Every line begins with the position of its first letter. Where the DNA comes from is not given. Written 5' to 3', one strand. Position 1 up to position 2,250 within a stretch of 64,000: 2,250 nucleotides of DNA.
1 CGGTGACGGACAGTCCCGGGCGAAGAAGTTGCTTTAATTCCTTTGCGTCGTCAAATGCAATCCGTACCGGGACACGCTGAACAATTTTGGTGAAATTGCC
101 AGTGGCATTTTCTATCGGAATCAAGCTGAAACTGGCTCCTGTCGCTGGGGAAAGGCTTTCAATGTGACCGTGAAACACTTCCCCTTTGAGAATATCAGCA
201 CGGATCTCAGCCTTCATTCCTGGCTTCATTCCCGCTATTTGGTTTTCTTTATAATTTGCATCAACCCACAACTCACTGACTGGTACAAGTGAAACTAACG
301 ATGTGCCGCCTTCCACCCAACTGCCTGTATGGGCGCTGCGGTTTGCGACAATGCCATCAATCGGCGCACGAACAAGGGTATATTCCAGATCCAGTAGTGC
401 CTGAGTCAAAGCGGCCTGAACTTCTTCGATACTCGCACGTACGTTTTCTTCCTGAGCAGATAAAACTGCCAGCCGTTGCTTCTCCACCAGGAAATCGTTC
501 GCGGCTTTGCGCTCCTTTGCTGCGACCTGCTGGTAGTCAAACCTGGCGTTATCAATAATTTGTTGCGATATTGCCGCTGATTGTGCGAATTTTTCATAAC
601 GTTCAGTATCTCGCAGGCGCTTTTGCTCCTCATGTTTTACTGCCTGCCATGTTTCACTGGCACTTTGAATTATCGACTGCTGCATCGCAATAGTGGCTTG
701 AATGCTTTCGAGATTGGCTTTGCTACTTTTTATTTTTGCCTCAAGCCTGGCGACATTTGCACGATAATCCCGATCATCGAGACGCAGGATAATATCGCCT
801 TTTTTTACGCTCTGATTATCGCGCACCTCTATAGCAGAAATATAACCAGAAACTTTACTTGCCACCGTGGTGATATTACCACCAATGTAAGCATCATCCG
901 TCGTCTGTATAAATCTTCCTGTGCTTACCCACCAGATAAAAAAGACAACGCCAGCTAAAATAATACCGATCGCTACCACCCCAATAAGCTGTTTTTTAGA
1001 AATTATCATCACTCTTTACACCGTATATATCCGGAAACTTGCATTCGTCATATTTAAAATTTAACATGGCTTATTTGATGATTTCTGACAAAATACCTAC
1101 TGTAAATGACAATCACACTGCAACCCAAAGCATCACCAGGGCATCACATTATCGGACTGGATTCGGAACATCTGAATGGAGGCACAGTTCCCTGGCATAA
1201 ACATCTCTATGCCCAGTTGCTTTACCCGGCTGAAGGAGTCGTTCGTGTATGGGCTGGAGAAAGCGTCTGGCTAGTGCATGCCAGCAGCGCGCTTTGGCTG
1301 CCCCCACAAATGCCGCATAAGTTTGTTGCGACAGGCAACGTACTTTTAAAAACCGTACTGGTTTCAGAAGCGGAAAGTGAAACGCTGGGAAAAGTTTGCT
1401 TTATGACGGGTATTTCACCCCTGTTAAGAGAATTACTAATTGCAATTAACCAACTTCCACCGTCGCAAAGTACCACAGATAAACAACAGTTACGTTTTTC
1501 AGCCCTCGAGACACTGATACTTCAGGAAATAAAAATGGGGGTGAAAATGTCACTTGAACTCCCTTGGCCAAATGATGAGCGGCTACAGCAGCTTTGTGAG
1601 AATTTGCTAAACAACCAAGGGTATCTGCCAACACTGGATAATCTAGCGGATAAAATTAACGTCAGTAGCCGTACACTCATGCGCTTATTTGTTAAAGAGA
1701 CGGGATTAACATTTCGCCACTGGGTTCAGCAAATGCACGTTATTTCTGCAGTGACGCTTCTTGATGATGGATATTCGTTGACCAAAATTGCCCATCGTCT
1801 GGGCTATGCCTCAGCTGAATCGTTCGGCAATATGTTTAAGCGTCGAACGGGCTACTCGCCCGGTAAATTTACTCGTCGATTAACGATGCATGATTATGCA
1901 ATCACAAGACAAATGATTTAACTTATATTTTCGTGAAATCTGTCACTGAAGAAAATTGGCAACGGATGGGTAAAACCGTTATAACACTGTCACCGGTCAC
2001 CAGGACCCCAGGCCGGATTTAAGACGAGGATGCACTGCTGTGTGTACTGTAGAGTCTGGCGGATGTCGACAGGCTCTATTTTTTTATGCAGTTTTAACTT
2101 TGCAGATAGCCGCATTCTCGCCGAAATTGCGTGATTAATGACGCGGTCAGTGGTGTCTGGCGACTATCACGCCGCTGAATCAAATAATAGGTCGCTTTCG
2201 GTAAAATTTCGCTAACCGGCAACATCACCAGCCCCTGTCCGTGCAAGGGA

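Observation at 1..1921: Left-edge accessory module: AraC-family regulator divergent from an EmrA/HlyD-type adaptor, where K-12 has different genes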

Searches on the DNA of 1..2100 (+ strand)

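Call 4: search_dna_similar(query=window:1-2100:+, collection=ecoli_genomes, mode=near, max_rows=30)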
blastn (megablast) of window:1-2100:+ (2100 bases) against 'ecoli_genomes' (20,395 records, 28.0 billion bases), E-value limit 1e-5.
Records with a match: 5385; places in all: 5386; records where one place covers at least 80% of the query: 1316.
Genomes with a match: 5385 of 5426; with a place that covers at least 80% of the query: 1316. Places per genome that has any: lowest 1, median 1, highest 2. On chromosomes: 5380 places; on plasmids: 6.
Best place of each record, by identity: >=99% 1380; 95-99% 81; 90-95% 46; 80-90% 3878.
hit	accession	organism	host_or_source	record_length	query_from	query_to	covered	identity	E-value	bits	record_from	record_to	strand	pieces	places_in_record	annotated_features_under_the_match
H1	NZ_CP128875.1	Escherichia coli strain TUM14771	Homo sapiens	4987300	1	2100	100%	100.0%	0e+0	3879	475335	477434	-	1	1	HlyD family secretion protein | AraC family transcriptional regulator | abgR: LysR family transcriptional regulator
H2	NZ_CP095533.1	Escherichia coli strain GN02461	Homo sapiens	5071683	1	2100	100%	100.0%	0e+0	3879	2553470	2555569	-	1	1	HlyD family secretion protein | AraC family transcriptional regulator | abgR: LysR family transcriptional regulator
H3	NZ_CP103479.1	Escherichia coli strain 4621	Homo sapiens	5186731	1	2100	100%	100.0%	0e+0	3879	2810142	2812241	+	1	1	HlyD family secretion protein | AraC family transcriptional regulator | abgR: LysR family transcriptional regulator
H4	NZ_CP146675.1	Escherichia coli strain MS 69-1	Homo sapiens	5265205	1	2100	100%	100.0%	0e+0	3879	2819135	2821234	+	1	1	HlyD family secretion protein | AraC family transcriptional regulator | abgR: LysR family transcriptional regulator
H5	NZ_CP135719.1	Escherichia coli strain TUM1226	missing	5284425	1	2100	100%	100.0%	0e+0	3879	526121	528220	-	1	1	HlyD family secretion protein | AraC family transcriptional regulator | abgR: LysR family transcriptional regulator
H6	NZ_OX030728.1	Escherichia coli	Homo sapiens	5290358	1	2100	100%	100.0%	0e+0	3879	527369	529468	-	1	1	HlyD family secretion protein | AraC family transcriptional regulator | abgR: LysR family transcriptional regulator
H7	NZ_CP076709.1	Escherichia coli O158:H23 strain CFIAFB20140388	missing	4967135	1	2100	100%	99.9%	0e+0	3868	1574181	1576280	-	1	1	HlyD family secretion protein | AraC family transcriptional regulator | abgR: LysR family transcriptional regulator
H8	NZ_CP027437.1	Escherichia coli strain 2012C-4221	missing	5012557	1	2100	100%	99.8%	0e+0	3851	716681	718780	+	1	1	HlyD family secretion protein | AraC family transcriptional regulator | abgR: LysR family transcriptional regulator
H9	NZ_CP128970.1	Escherichia coli strain TUM1886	missing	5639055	1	2100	100%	99.8%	0e+0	3851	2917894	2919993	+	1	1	HlyD family secretion protein | AraC family transcriptional regulator | abgR: LysR family transcriptional regulator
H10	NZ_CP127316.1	Escherichia coli strain Ch1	Gallus gallus domesticus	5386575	1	2100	100%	99.8%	0e+0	3851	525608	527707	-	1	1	HlyD family secretion protein | AraC family transcriptional regulator | abgR: LysR family transcriptional regulator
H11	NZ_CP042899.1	Escherichia coli strain CFSAN061763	missing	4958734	1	2100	100%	99.7%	0e+0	3845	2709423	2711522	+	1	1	HlyD family secretion protein | AraC family transcriptional regulator | abgR: LysR family transcriptional regulator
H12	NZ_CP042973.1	Escherichia coli strain CFSAN061768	missing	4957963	1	2100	100%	99.7%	0e+0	3845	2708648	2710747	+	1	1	HlyD family secretion protein | AraC family transcriptional regulator | abgR: LysR family transcriptional regulator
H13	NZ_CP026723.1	Escherichia coli strain 266917_2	Homo sapiens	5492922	1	2100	100%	99.7%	0e+0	3845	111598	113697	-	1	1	HlyD family secretion protein | AraC family transcriptional regulator | abgR: LysR family transcriptional regulator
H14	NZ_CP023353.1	Escherichia coli strain 746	canine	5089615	1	2100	100%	99.7%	0e+0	3845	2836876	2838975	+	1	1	HlyD family secretion protein | AraC family transcriptional regulator | abgR: LysR family transcriptional regulator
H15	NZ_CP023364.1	Escherichia coli strain 144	canine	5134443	1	2100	100%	99.7%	0e+0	3845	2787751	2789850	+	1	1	HlyD family secretion protein | AraC family transcriptional regulator | abgR: LysR family transcriptional regulator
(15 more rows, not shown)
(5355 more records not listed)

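Call 5: get_annotated_region(hit=H1, flank=15000)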
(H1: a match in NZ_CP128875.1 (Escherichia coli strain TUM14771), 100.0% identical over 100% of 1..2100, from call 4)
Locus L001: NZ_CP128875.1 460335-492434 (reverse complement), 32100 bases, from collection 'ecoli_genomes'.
description: Escherichia coli strain TUM14771 chromosome, complete genome
organism: Escherichia coli strain TUM14771 (NCBI taxid 562)
replicon: chromosome; assembly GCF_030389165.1
host: Homo sapiens; source: feces; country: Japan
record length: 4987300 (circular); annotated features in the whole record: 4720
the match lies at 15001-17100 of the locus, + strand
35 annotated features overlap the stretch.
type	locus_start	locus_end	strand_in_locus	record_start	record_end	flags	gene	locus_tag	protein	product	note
CDS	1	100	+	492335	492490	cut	ydaF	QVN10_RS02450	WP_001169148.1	YdaF family protein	-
CDS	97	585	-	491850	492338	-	sieB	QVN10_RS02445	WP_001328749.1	superinfection exclusion B family protein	-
CDS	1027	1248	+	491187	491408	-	kilR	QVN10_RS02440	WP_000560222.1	killing protein KilR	-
CDS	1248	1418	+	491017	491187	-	ydaE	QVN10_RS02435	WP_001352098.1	YdaE family protein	-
CDS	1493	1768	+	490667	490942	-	racC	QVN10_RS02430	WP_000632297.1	protein RacC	-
CDS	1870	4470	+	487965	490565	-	recE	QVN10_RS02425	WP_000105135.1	exodeoxyribonuclease VIII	-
CDS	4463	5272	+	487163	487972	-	recT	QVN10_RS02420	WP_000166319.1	recombination protein RecT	-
CDS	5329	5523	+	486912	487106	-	ralR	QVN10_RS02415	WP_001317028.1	type I toxin-antitoxin system endodeoxyribonuclease toxin RalR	-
CDS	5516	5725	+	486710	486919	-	rcbA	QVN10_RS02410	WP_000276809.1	double-strand break reduction protein RcbA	-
CDS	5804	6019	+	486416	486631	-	xisR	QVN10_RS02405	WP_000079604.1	excisionase XisR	-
CDS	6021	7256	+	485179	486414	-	intR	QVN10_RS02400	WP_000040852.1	tyrosine-type recombinase/integrase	-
CDS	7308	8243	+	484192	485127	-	ttcA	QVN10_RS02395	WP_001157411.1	tRNA 2-thiocytidine(32) synthetase TtcA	-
CDS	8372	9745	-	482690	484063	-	dbpA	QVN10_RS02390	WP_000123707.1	ATP-dependent RNA helicase DbpA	-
CDS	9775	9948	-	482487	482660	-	ynaL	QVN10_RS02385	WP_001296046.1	proline-rich small protein YnaL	-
CDS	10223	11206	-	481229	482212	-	zntB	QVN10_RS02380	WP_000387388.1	zinc transporter ZntB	-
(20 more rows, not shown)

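Call 6: search_dna_similar(query=window:1-2100:+, collection=ecoli_genomes, mode=near, max_rows=40, rows=spread)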
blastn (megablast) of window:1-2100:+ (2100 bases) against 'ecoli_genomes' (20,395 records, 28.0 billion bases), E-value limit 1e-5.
Records with a match: 5385; places in all: 5386; records where one place covers at least 80% of the query: 1316.
Genomes with a match: 5385 of 5426; with a place that covers at least 80% of the query: 1316. Places per genome that has any: lowest 1, median 1, highest 2. On chromosomes: 5380 places; on plasmids: 6.
Best place of each record, by identity: >=99% 1380; 95-99% 81; 90-95% 46; 80-90% 3878.
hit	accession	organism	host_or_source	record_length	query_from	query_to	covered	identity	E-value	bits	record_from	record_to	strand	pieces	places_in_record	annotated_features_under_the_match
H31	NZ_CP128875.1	Escherichia coli strain TUM14771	Homo sapiens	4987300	1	2100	100%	100.0%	0e+0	3879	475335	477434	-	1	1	HlyD family secretion protein | AraC family transcriptional regulator | abgR: LysR family transcriptional regulator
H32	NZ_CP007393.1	Escherichia coli strain ST2747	-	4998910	1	2100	100%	99.7%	0e+0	3840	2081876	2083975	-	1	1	HlyD family secretion protein | AraC family transcriptional regulator | abgR: LysR family transcriptional regulator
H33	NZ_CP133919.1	Escherichia coli strain M21170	Homo sapiens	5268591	1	2100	100%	99.2%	0e+0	3790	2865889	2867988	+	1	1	HlyD family secretion protein | AraC family transcriptional regulator | abgR: LysR family transcriptional regulator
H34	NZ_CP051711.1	Escherichia coli strain SCU-123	Homo sapiens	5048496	1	2095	100%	99.3%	0e+0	3792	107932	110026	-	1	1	HlyD family secretion protein | AraC family transcriptional regulator | LysR family transcriptional regulator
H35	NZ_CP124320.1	Escherichia coli strain AVS0754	wastewater treatment plant efflux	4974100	1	2095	100%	99.3%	0e+0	3792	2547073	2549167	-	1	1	HlyD family secretion protein | AraC family transcriptional regulator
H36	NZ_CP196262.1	Escherichia coli strain AH21E028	Homo sapiens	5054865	1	2095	100%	99.3%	0e+0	3792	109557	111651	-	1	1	HlyD family secretion protein | AraC family transcriptional regulator | LysR family transcriptional regulator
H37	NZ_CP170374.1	Escherichia coli strain 2406_w1_hybrid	Homo sapiens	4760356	1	2095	100%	99.3%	0e+0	3792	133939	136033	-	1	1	HlyD family secretion protein | AraC family transcriptional regulator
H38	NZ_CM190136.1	Escherichia coli strain 23070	Homo sapiens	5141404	1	2095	100%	99.3%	0e+0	3792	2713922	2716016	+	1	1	HlyD family secretion protein | AraC family transcriptional regulator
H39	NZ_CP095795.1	Escherichia coli strain CT265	avian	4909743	1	2095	100%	99.3%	0e+0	3786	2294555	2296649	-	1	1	HlyD family secretion protein | helix-turn-helix transcriptional regulator | LysR family transcriptional regulator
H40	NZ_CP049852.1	Escherichia coli strain UPEC-774U/190308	Homo sapiens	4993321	120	2095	94%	99.3%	0e+0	3578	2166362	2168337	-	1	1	HlyD family secretion protein | AraC family transcriptional regulator | DHA2 family efflux MFS transporter permease subunit | LysR family transcriptional regulator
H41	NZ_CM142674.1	Escherichia coli strain UID2309220036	Homo sapiens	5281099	747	2095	64%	99.0%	0e+0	2420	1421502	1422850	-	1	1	AraC family transcriptional regulator | biotin/lipoyl-binding protein | LysR family transcriptional regulator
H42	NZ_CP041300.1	Escherichia coli O1:H42 strain CLSC36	Homo sapiens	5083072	1886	2100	10%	89.8%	4e-70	276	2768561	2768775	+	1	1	abgR: LysR family transcriptional regulator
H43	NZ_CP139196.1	Escherichia coli strain GN25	night heron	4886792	1886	2100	10%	89.8%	4e-70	276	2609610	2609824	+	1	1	abgR: LysR family transcriptional regulator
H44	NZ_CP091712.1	Escherichia coli strain KFu014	river water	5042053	1886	2100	10%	89.4%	2e-68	270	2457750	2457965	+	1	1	abgR: LysR family transcriptional regulator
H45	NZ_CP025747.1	Escherichia coli strain ML35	missing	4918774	1886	2100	10%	89.4%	2e-68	270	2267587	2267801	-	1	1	abgR: LysR family transcriptional regulator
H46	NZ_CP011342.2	Escherichia coli K-12 strain K-12 substr. GM4792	-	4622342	1886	2100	10%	89.4%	2e-68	270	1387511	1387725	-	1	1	abgR: LysR family transcriptional regulator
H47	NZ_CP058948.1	Escherichia coli strain SY3626C5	missing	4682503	1886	2100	10%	89.4%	2e-68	270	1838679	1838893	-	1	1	abgR: LysR family transcriptional regulator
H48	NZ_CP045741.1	Escherichia coli strain DH5alpha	not applicable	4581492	1886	2100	10%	89.4%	2e-68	270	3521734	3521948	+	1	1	abgR: LysR family transcriptional regulator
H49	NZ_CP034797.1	Escherichia coli strain 08-3918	missing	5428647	1886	2100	10%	89.4%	2e-68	270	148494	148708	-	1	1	abgR: LysR family transcriptional regulator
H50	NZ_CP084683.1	Escherichia coli strain BL21(RP)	-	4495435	1886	2100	10%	89.4%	2e-68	270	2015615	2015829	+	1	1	abgR: LysR family transcriptional regulator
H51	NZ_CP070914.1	Escherichia coli strain 65COLEC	Homo sapiens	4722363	1886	2100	10%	89.4%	2e-68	270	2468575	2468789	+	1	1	abgR: LysR family transcriptional regulator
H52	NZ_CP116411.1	Escherichia coli strain HH45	Pre-treated sample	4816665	1886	2100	10%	89.4%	2e-68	270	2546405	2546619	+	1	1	LysR family transcriptional regulator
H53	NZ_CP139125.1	Escherichia coli strain YZ22PE244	Pig farm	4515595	1886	2100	10%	89.4%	2e-68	270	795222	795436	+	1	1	abgR: LysR family transcriptional regulator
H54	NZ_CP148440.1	Escherichia coli strain Z1323CEC0011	Chicken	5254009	1886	2100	10%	89.4%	2e-68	270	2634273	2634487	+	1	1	abgR: LysR family transcriptional regulator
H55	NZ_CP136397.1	Escherichia coli strain DCM272-43-68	missing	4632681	1886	2100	10%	89.4%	2e-68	270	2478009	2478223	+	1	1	abgR: LysR family transcriptional regulator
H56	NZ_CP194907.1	Escherichia coli strain FAHZZU7007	Homo sapiens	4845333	1886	2100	10%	89.4%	2e-68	270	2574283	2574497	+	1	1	abgR: LysR family transcriptional regulator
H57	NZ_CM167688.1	Escherichia coli strain NCCP 13914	Homo sapiens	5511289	1886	2100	10%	89.4%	2e-68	270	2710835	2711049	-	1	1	abgR: LysR family transcriptional regulator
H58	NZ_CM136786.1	Escherichia coli strain 8GC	Mink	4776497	1886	2100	10%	89.4%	2e-68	270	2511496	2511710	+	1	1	abgR: LysR family transcriptional regulator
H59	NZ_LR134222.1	Escherichia coli strain NCTC11129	missing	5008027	1886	2100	10%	89.4%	2e-68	270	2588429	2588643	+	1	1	abgR: LysR family transcriptional regulator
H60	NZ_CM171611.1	Escherichia coli strain GXU-23-25-310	dairy water buffaloes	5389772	1886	2100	10%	89.4%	2e-68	270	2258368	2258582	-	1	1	abgR: LysR family transcriptional regulator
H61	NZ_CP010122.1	Escherichia coli strain C5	cow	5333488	1886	2100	10%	88.9%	9e-67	265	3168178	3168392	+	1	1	abgR: LysR family transcriptional regulator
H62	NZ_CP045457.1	Escherichia coli strain ET12567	Constructed from strain GM2929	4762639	1886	2100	10%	88.9%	9e-67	265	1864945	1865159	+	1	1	abgR: LysR family transcriptional regulator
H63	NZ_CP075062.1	Escherichia coli strain EC_J_9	swine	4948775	1886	2100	10%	88.9%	9e-67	265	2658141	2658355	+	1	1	abgR: LysR family transcriptional regulator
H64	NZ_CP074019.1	Escherichia coli strain PM22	Pig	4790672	1886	2100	10%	88.9%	9e-67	265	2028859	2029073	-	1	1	abgR: LysR family transcriptional regulator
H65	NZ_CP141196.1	Escherichia coli strain 673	Homo sapiens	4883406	1886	2100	10%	88.9%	9e-67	265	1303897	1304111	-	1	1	abgR: LysR family transcriptional regulator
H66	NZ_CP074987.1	Escherichia coli strain 10205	Homo sapiens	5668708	1886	2100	10%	88.9%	9e-67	265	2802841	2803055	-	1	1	abgR: LysR family transcriptional regulator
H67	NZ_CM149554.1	Escherichia coli strain MEI148-20EC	Soil surface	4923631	1886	2100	10%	88.9%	9e-67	265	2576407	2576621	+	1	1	abgR: LysR family transcriptional regulator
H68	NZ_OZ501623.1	Escherichia coli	Homo sapiens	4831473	1886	2100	10%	88.9%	9e-67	265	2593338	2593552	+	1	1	abgR: LysR family transcriptional regulator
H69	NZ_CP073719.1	Escherichia coli strain CX12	-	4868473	1886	2100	10%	88.4%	4e-65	259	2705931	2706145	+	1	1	abgR: LysR family transcriptional regulator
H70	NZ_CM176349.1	Escherichia coli strain CAVP773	Homo sapiens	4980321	1886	1996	5%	88.3%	3e-27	134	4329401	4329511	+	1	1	none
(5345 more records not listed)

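Call 8: get_annotated_region(hit=H46, flank=3000)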
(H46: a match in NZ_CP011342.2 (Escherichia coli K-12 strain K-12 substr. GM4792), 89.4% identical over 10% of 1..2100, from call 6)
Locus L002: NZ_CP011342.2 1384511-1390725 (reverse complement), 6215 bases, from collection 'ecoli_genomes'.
description: Escherichia coli K-12 substr. GM4792 chromosome, complete genome
organism: Escherichia coli K-12 strain K-12 substr. GM4792 (NCBI taxid 83333)
replicon: chromosome; assembly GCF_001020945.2
host: -; source: -; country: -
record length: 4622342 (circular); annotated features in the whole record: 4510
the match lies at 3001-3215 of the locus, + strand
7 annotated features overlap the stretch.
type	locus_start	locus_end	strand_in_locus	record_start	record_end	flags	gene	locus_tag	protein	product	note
CDS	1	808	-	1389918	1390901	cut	zntB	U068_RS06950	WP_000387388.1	zinc transporter ZntB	-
CDS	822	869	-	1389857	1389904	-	ydaN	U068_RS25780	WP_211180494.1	protein YnaN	-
CDS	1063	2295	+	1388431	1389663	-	dgcM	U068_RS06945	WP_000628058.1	diguanylate cyclase DgcM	-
CDS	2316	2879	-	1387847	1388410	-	smrA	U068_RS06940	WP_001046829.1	DNA endonuclease SmrA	-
CDS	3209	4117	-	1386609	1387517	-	abgR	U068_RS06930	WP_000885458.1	LysR family transcriptional regulator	-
CDS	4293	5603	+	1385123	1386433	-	abgA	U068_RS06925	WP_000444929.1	p-aminobenzoyl-glutamate hydrolase subunit AbgA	-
CDS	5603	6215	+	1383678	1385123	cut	abgB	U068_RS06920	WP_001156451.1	p-aminobenzoyl-glutamate hydrolase subunit AbgB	-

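Call 13: search_dna_similar(query=L001:13278-15010:+, collection=ecoli_genomes, mode=near, max_rows=40, rows=spread)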
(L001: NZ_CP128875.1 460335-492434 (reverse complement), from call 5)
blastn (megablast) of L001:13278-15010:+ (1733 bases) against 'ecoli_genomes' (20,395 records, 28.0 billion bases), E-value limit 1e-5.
Records with a match: 1455; places in all: 1455; records where one place covers at least 80% of the query: 1316.
Genomes with a match: 1455 of 5426; with a place that covers at least 80% of the query: 1316. Places per genome that has any: lowest 1, median 1, highest 1. On chromosomes: 1453 places; on plasmids: 2.
Best place of each record, by identity: >=99% 1114; 95-99% 341.
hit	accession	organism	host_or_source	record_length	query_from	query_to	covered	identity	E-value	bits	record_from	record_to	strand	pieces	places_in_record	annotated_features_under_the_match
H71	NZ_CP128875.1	Escherichia coli strain TUM14771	Homo sapiens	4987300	1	1733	100%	100.0%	0e+0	3201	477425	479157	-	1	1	DHA2 family efflux MFS transporter permease subunit | HlyD family secretion protein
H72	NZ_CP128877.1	Escherichia coli strain TUM14759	Homo sapiens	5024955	1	1733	100%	99.7%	0e+0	3168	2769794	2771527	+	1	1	DHA2 family efflux MFS transporter permease subunit | HlyD family secretion protein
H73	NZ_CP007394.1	Escherichia coli strain ST2747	-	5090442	1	1733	100%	99.5%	0e+0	3158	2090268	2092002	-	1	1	DHA2 family efflux MFS transporter permease subunit | HlyD family secretion protein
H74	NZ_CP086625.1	Escherichia coli strain RIVM_C037166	Homo sapiens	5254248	1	1733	100%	99.5%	0e+0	3158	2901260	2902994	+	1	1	DHA2 family efflux MFS transporter permease subunit | HlyD family secretion protein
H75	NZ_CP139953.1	Escherichia coli strain Nord1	Homo sapiens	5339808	1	1733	100%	99.5%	0e+0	3158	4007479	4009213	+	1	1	DHA2 family efflux MFS transporter permease subunit | HlyD family secretion protein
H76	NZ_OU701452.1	Escherichia coli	Homo sapiens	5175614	1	1733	100%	99.5%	0e+0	3158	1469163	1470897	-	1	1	DHA2 family efflux MFS transporter permease subunit | HlyD family secretion protein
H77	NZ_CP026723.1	Escherichia coli strain 266917_2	Homo sapiens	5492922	1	1733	100%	99.5%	0e+0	3153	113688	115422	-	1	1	DHA2 family efflux MFS transporter permease subunit | HlyD family secretion protein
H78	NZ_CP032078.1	Escherichia coli strain CT30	Avian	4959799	1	1733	100%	99.5%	0e+0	3153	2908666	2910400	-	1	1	DHA2 family efflux MFS transporter permease subunit | HlyD family secretion protein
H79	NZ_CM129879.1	Escherichia coli strain MN06021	seawater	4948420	1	1733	100%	99.5%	0e+0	3153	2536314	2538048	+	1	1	DHA2 family efflux MFS transporter permease subunit | HlyD family secretion protein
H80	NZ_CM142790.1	Escherichia coli strain GPEC1185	chicken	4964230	1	1733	100%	99.5%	0e+0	3153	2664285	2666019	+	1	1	DHA2 family efflux MFS transporter permease subunit | HlyD family secretion protein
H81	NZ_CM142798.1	Escherichia coli strain GPEC996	chicken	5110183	1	1733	100%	99.4%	0e+0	3147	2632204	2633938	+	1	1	DHA2 family efflux MFS transporter permease subunit | HlyD family secretion protein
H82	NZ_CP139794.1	Escherichia coli strain Nord8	Homo sapiens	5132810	1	1733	100%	99.1%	0e+0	3118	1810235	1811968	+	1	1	DHA2 family efflux MFS transporter permease subunit | HlyD family secretion protein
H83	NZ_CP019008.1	Escherichia coli strain Ecol_AZ159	Homo sapiens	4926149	1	1733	100%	99.1%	0e+0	3114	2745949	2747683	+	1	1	DHA2 family efflux MFS transporter permease subunit | HlyD family secretion protein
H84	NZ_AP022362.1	Escherichia coli strain E302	Homo sapiens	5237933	1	1733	100%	99.1%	0e+0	3114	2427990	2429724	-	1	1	DHA2 family efflux MFS transporter permease subunit | HlyD family secretion protein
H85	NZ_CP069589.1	Escherichia coli strain FDAARGOS_1266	Homo sapiens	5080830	1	1733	100%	99.1%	0e+0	3114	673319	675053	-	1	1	DHA2 family efflux MFS transporter permease subunit | HlyD family secretion protein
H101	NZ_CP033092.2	Escherichia coli DSM 30083 = JCM 1649 = ATCC 11775 strain ...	-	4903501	1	1733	100%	98.7%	0e+0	3075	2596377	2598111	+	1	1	DHA2 family efflux MFS transporter permease subunit | HlyD family secretion protein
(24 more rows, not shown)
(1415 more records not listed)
